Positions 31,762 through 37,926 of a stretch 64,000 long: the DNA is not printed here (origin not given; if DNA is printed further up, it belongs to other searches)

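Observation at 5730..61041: Shared palindrome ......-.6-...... at a fixed ~90-bp distance upstream of the sigma-54 -24 elements (candidate common enhancer)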

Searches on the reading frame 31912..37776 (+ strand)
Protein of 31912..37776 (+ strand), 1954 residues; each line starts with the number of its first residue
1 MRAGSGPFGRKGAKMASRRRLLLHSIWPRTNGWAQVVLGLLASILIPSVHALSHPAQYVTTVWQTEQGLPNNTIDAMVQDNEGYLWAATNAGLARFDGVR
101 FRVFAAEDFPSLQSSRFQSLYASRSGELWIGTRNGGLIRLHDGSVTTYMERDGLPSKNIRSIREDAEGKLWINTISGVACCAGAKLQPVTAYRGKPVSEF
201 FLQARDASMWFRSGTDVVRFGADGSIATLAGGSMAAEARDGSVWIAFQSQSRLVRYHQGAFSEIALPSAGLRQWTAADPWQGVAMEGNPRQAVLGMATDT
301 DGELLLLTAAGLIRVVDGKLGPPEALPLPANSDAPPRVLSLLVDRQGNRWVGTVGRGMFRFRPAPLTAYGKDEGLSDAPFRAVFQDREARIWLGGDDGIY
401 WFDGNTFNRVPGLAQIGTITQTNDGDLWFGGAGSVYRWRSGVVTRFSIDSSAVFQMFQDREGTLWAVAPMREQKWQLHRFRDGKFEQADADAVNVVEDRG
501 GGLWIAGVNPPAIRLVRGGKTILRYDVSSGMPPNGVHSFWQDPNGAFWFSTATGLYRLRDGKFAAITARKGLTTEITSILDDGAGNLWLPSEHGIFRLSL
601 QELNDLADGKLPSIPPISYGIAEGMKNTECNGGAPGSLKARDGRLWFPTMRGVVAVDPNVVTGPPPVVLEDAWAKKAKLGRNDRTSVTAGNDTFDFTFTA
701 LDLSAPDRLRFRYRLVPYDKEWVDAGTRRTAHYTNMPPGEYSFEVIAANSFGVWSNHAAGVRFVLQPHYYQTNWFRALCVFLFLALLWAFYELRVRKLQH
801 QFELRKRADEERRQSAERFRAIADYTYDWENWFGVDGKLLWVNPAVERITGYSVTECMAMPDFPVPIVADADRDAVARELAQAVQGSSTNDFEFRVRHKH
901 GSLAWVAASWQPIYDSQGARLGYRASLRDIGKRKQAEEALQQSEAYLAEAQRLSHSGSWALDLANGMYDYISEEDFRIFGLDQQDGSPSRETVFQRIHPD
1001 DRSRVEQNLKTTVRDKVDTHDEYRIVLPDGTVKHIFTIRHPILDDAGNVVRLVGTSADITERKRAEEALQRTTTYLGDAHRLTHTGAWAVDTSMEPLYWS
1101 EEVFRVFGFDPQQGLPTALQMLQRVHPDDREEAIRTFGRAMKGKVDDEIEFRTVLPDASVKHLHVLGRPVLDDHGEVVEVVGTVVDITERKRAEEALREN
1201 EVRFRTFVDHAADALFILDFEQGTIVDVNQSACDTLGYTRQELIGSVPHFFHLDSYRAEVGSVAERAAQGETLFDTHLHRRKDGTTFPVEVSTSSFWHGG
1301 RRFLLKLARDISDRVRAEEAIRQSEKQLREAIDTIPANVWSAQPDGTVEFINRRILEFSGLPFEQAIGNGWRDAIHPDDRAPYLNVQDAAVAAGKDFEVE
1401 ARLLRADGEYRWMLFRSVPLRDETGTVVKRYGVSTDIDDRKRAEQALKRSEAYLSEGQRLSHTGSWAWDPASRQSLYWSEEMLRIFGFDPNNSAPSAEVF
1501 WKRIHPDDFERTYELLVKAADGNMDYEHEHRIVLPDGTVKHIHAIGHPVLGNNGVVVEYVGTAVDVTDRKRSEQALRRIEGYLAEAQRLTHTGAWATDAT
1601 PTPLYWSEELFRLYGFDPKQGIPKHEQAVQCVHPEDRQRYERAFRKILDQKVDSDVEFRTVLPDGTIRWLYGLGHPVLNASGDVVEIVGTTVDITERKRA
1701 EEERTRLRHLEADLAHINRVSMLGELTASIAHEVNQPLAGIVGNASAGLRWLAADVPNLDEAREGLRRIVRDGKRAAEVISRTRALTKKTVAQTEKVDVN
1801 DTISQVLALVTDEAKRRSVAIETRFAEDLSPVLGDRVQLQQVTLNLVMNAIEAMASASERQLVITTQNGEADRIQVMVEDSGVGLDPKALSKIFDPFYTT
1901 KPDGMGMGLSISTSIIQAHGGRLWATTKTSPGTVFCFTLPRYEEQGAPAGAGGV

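Call 8: search_protein_families(library=pfam, proteins=[window:31912-37776:+])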
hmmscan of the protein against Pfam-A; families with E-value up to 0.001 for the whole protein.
window:31912-37776:+ (1954 aa): 12 families
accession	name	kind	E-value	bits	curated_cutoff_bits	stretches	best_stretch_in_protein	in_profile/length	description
PF08447.18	PAS_3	-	1.9e-106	349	25.6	6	1350-1433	3-88/89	PAS fold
PF00989.32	PAS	-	6.9e-69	229.4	22.6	7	1203-1309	2-111/113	PAS fold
PF08448.16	PAS_4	-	8.4e-64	213.1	23.1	6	1333-1442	2-110/110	PAS fold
PF13426.13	PAS_9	-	3.1e-55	185.2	27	5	1213-1313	2-103/103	PAS domain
PF07494.17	Reg_prop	-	3.2e-30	100.7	20.4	0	68-90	1-23/24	Two component regulator propeller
PF02518.31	HATPase_c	-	8.3e-24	84.6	26.4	1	1834-1941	1-109/111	Histidine kinase-, DNA gyrase B-, and HSP90-like ATPase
PF13188.13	PAS_8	-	2.5e-19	68.8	21.8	1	1203-1252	2-51/65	PAS domain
PF07495.19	Y_Y_Y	-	1.8e-14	53.8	26.6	1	704-762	3-61/65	Y_Y_Y domain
PF00512.31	HisKA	-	3e-09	37.2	26.9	1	1723-1789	2-63/66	His Kinase A (phospho-acceptor) domain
PF24820.1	Diguanyl_cycl_sensor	-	4.8e-05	23.7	28.1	0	1207-1295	1-95/109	Diguanylate cyclase-like sensor domain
PF16819.11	DUF5074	-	0.00015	21.4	27.2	0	67-137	180-250/353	Domain of unknown function (DUF5074)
PF08450.18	SGL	-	0.00036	20.7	26.3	0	54-135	28-106/246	SMP-30/Gluconolactonase/LRE-like region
